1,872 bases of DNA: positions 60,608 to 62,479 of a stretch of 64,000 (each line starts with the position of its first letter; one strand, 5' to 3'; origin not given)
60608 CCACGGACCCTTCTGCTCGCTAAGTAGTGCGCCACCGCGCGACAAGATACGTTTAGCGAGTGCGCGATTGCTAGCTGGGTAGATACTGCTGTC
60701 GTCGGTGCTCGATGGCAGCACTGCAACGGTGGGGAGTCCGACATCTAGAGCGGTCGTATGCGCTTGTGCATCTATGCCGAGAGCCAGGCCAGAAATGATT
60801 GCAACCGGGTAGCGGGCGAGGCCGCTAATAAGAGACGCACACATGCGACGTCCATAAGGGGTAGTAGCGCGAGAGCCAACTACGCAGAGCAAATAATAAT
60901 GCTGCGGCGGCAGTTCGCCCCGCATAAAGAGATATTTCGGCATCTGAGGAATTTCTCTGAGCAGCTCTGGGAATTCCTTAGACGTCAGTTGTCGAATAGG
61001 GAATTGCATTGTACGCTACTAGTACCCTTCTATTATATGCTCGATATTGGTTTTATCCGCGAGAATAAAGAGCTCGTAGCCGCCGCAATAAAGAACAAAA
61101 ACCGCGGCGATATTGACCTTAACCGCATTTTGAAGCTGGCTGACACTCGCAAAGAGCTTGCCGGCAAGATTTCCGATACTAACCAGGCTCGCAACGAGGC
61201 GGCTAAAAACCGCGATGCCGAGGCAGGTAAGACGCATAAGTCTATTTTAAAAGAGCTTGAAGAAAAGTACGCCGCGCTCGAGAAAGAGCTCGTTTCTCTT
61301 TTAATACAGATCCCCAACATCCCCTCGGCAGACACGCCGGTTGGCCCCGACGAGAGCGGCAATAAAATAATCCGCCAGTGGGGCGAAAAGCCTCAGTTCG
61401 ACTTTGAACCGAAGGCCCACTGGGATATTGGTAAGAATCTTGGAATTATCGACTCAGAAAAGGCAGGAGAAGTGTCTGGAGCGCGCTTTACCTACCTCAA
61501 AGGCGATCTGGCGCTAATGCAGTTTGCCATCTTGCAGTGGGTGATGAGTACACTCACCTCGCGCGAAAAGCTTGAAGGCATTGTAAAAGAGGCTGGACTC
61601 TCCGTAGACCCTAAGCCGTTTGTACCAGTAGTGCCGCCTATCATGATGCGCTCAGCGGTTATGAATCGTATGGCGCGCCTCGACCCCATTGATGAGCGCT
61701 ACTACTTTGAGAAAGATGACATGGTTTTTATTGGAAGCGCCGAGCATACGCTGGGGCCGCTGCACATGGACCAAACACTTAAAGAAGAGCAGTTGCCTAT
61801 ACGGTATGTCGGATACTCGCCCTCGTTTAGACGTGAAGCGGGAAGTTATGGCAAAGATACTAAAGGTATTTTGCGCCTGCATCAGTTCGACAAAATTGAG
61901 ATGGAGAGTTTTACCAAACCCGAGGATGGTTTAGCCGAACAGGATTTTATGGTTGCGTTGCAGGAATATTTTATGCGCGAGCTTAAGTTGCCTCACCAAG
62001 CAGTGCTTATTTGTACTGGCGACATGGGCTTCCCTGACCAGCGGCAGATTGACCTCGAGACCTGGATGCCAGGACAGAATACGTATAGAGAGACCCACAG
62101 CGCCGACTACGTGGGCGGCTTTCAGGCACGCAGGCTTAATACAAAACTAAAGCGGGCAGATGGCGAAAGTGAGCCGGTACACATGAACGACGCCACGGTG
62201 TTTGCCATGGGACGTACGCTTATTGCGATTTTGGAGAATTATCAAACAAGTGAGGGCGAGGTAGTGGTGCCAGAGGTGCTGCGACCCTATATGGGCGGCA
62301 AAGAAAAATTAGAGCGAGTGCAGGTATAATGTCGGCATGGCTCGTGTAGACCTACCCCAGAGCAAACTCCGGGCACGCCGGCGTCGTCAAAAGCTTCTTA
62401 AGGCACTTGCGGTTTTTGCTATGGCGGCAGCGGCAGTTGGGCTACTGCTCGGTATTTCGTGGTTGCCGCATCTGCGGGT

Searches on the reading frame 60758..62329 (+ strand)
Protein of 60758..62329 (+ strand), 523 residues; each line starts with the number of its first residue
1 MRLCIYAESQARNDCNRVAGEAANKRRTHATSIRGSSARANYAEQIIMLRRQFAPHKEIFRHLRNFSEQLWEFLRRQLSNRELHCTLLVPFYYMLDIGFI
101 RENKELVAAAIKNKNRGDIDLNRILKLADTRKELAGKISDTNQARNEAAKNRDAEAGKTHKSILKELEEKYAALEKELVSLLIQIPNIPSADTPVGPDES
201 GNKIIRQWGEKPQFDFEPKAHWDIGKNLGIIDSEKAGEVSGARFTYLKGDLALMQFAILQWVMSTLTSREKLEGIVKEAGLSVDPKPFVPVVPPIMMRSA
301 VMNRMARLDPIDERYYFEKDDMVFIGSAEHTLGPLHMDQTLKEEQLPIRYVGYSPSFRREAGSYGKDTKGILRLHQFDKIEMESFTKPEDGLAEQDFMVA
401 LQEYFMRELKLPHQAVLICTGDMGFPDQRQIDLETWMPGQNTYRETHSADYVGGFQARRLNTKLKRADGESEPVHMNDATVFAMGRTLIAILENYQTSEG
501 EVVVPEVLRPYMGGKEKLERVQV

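Call 69: search_protein_families(library=pfam, proteins=[window:60758-62329:+], max_evalue=0.0001)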
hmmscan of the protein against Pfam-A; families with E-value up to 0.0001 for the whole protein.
window:60758-62329:+ (523 aa): 2 families
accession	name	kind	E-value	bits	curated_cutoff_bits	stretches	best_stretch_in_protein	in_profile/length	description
PF00587.30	tRNA-synt_2b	-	1.1e-29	104.2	29.3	1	319-495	8-179/179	tRNA synthetase class II core domain (G, H, P, S and T)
PF02403.27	Seryl_tRNA_N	-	2.5e-12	47.4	28.2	1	94-189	1-108/108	Seryl-tRNA synthetase N-terminal domain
